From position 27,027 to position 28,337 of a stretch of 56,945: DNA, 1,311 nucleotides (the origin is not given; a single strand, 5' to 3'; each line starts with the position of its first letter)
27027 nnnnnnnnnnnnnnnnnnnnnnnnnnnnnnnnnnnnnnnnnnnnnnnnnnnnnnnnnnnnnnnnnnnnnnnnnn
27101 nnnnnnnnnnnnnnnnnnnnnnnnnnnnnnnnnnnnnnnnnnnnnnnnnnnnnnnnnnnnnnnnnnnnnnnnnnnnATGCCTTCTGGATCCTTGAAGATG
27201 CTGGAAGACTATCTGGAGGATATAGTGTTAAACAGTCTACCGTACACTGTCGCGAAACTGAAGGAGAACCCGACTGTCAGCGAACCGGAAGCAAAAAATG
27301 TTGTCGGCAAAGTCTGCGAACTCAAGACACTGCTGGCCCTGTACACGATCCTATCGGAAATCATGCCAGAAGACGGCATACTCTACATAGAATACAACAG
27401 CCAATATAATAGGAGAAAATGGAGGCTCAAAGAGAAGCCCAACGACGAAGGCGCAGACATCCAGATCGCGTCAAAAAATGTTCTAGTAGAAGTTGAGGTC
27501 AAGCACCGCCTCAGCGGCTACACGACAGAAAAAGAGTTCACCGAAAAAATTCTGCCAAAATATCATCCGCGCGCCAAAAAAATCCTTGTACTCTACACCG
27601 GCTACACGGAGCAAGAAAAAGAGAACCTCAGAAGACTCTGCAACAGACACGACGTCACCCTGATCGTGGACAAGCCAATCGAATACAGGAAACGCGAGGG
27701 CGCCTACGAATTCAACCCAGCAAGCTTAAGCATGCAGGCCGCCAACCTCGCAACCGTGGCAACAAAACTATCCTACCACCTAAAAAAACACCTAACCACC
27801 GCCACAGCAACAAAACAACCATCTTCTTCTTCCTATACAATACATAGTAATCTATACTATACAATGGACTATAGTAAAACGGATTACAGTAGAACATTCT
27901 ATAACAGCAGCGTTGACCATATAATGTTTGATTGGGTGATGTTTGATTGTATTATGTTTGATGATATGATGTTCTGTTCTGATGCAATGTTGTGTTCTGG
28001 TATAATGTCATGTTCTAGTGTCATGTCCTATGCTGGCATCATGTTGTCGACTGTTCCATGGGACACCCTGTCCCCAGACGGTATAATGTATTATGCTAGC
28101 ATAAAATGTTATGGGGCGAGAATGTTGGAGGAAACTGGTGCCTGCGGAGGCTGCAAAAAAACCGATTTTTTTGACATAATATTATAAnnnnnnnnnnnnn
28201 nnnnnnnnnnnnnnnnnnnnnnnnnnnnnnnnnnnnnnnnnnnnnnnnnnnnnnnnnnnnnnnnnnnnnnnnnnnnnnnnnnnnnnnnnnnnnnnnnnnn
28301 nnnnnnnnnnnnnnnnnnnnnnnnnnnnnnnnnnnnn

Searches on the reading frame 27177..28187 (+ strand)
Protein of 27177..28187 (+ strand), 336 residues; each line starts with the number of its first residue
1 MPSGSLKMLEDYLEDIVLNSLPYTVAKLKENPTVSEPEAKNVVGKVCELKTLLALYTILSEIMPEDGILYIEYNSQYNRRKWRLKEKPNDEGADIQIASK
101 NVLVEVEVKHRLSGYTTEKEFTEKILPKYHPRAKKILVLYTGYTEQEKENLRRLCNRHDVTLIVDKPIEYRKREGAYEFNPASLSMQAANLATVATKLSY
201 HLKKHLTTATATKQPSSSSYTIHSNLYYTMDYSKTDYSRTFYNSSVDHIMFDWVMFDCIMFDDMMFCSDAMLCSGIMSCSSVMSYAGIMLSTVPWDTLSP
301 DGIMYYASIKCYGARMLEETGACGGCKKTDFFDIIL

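Call 10: search_protein_families(library=pfam, proteins=[window:27177-28187:+], max_evalue=0.1)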
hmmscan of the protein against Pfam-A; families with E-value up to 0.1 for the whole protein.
window:27177-28187:+ (336 aa): 0 families

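Call 11: search_protein_families(library=phrogs, proteins=[window:27177-28187:+], max_evalue=0.01)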
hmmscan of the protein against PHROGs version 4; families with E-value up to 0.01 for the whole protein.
window:27177-28187:+ (336 aa): 0 families

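Call 102: find_related_loci(query=window:27177-28187:+, collection=viral_contigs, flank=6000)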
Query window:27177-28187:+ (336 aa) in viral_contigs; peptide patterns used: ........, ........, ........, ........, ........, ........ (x = any residue, [..] = any of these).
8 stretches matched a pattern, but none encodes a relative of the query by tblastn (E <= 1e-3).
